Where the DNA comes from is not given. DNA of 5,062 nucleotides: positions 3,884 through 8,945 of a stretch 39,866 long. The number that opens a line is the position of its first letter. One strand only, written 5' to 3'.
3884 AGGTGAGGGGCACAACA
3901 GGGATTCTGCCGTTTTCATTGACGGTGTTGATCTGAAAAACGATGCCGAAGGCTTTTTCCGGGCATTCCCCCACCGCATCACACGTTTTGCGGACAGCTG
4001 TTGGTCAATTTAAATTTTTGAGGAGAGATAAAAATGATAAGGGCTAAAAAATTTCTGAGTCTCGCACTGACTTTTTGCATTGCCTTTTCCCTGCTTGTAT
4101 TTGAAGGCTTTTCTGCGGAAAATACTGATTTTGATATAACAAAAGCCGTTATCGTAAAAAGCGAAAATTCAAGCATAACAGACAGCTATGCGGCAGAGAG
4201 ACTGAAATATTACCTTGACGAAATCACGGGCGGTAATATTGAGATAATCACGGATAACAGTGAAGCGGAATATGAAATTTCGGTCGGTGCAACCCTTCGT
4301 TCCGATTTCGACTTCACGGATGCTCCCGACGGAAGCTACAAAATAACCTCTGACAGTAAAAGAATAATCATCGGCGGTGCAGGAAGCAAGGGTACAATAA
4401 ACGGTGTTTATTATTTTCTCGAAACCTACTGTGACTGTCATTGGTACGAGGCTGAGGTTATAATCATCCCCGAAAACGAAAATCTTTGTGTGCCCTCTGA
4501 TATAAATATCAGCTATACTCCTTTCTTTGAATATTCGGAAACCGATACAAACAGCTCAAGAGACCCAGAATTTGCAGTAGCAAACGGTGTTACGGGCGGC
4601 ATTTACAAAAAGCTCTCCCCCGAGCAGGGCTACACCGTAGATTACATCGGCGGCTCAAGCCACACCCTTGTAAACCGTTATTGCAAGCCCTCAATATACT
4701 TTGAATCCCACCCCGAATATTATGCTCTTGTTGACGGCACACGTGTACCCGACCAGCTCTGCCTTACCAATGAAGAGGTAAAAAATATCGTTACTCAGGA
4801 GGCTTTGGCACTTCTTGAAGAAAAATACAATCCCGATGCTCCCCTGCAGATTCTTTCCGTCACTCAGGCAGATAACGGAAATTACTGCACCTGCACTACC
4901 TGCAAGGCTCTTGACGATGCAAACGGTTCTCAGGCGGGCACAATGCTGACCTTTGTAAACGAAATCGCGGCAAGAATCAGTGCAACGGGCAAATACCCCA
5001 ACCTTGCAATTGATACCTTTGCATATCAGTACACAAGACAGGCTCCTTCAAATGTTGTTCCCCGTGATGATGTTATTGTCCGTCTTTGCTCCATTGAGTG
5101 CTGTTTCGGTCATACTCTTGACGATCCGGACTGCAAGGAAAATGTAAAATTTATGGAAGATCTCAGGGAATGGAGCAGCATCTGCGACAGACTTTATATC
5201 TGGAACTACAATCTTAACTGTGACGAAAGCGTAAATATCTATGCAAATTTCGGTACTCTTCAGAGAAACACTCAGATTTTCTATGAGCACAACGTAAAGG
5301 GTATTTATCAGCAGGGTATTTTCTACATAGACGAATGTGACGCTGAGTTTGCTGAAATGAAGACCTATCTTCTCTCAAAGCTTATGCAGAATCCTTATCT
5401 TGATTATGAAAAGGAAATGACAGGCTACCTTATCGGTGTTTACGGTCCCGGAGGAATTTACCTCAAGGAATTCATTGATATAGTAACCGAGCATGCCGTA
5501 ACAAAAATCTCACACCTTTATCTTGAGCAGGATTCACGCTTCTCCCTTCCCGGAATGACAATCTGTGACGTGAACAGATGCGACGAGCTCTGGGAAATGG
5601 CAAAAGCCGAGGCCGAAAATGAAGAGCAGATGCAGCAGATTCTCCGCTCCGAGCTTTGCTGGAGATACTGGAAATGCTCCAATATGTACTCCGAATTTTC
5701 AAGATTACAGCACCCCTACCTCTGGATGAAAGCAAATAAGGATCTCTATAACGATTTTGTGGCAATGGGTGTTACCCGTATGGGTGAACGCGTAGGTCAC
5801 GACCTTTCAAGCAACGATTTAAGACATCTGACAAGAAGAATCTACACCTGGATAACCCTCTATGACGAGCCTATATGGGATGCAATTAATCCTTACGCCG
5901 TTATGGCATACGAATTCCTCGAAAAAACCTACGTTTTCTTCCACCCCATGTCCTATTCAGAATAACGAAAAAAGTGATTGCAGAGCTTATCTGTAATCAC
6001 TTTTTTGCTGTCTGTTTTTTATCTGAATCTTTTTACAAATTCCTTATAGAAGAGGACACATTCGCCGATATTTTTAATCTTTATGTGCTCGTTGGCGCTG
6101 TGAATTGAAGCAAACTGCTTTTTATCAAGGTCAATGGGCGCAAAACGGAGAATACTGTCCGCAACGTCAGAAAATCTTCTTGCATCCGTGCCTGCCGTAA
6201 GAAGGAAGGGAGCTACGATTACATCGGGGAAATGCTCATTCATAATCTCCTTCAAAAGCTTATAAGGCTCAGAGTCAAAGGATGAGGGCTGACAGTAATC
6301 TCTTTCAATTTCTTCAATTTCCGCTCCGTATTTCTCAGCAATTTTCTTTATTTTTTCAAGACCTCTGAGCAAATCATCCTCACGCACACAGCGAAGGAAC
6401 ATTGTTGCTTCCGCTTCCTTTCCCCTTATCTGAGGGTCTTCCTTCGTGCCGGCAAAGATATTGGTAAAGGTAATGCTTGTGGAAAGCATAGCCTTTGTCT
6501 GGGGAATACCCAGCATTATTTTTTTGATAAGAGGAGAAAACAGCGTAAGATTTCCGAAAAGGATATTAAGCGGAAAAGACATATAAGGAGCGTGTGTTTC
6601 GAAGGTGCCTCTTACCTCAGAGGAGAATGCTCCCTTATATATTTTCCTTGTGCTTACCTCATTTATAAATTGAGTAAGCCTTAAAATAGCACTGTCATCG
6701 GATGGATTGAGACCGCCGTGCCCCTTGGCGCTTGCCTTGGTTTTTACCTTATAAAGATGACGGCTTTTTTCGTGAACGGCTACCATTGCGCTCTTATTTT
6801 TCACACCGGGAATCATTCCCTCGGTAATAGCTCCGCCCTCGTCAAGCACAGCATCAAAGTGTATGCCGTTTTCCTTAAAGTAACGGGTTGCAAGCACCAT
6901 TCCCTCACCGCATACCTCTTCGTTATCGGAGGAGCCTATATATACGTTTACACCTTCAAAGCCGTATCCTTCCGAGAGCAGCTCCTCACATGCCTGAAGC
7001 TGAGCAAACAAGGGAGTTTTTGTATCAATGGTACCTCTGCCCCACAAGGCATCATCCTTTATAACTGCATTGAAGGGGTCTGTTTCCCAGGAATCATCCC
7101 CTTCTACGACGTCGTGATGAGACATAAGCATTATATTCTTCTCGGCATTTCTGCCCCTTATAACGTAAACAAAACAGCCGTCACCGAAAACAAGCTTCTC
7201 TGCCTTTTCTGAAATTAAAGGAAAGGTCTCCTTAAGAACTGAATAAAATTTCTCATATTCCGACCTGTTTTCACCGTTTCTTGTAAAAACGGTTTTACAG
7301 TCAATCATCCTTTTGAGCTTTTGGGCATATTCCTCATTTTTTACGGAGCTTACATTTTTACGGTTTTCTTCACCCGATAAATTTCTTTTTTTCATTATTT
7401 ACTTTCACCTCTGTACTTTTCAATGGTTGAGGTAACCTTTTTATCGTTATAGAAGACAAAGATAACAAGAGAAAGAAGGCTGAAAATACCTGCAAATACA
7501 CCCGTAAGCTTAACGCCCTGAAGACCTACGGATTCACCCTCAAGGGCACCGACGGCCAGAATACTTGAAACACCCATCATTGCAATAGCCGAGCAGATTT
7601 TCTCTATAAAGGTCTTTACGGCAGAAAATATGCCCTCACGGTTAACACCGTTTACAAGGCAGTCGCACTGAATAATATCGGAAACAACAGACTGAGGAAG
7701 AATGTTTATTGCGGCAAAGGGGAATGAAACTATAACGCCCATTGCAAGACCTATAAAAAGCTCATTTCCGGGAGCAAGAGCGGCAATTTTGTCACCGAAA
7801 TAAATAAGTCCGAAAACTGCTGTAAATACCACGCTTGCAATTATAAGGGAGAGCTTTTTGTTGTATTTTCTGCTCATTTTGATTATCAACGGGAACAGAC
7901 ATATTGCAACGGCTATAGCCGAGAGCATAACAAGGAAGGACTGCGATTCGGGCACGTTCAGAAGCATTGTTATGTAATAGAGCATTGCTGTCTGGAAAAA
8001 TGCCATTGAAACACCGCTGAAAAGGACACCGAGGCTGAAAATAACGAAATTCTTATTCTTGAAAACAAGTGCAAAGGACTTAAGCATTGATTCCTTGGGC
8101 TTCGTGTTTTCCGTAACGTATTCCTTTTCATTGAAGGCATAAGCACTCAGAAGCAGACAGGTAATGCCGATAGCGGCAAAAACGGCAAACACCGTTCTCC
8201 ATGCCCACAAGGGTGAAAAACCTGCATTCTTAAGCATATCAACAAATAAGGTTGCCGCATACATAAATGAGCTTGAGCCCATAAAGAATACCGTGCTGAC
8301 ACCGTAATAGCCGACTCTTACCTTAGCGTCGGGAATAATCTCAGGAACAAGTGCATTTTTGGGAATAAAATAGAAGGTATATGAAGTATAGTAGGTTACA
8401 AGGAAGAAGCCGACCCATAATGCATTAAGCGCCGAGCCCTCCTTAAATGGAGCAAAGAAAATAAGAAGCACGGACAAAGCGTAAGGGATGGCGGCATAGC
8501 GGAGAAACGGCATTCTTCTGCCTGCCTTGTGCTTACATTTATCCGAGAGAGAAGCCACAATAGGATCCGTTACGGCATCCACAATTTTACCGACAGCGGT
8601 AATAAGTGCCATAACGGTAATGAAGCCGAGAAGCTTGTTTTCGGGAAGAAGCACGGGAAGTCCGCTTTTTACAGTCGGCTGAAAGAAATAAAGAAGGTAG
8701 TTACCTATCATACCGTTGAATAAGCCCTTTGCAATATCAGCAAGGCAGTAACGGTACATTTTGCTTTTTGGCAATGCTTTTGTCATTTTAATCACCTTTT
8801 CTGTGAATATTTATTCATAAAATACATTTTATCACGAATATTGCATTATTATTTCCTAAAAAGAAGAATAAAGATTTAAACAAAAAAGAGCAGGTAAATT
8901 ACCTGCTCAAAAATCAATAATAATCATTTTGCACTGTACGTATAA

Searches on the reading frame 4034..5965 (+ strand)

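Call 62: search_protein_families(library=pfam, proteins=[window:4034-5965:+], max_evalue=0.00001)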
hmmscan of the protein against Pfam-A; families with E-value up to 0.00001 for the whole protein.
window:4034-5965:+ (643 aa): 1 family
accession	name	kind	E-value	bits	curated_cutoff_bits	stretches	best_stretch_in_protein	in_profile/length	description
PF16126.11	DUF4838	-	1.5e-80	271.2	26.6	1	137-482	1-325/325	Domain of unknown function (DUF4838)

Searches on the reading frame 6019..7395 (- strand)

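Call 62: search_protein_families(library=pfam, proteins=[window:6019-7395:-], max_evalue=0.00001)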
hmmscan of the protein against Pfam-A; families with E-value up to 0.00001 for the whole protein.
window:6019-7395:- (458 aa): 1 family
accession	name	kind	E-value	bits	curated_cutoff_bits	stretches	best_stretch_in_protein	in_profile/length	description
PF01546.33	Peptidase_M20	-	2.7e-21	76.9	24.6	1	89-455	1-205/206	Peptidase family M20/M25/M40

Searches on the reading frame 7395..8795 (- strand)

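Call 62: search_protein_families(library=pfam, proteins=[window:7395-8795:-], max_evalue=0.00001)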
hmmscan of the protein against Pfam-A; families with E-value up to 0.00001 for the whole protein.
window:7395-8795:- (466 aa): 2 families
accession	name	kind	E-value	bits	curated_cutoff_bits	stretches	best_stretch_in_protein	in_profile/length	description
PF13347.12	MFS_2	-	1.3e-48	166.1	27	1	16-448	2-412/427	MFS/sugar transport protein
PF07690.21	MFS_1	-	1.7e-16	60.5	33.4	1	34-371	3-323/347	Major Facilitator Superfamily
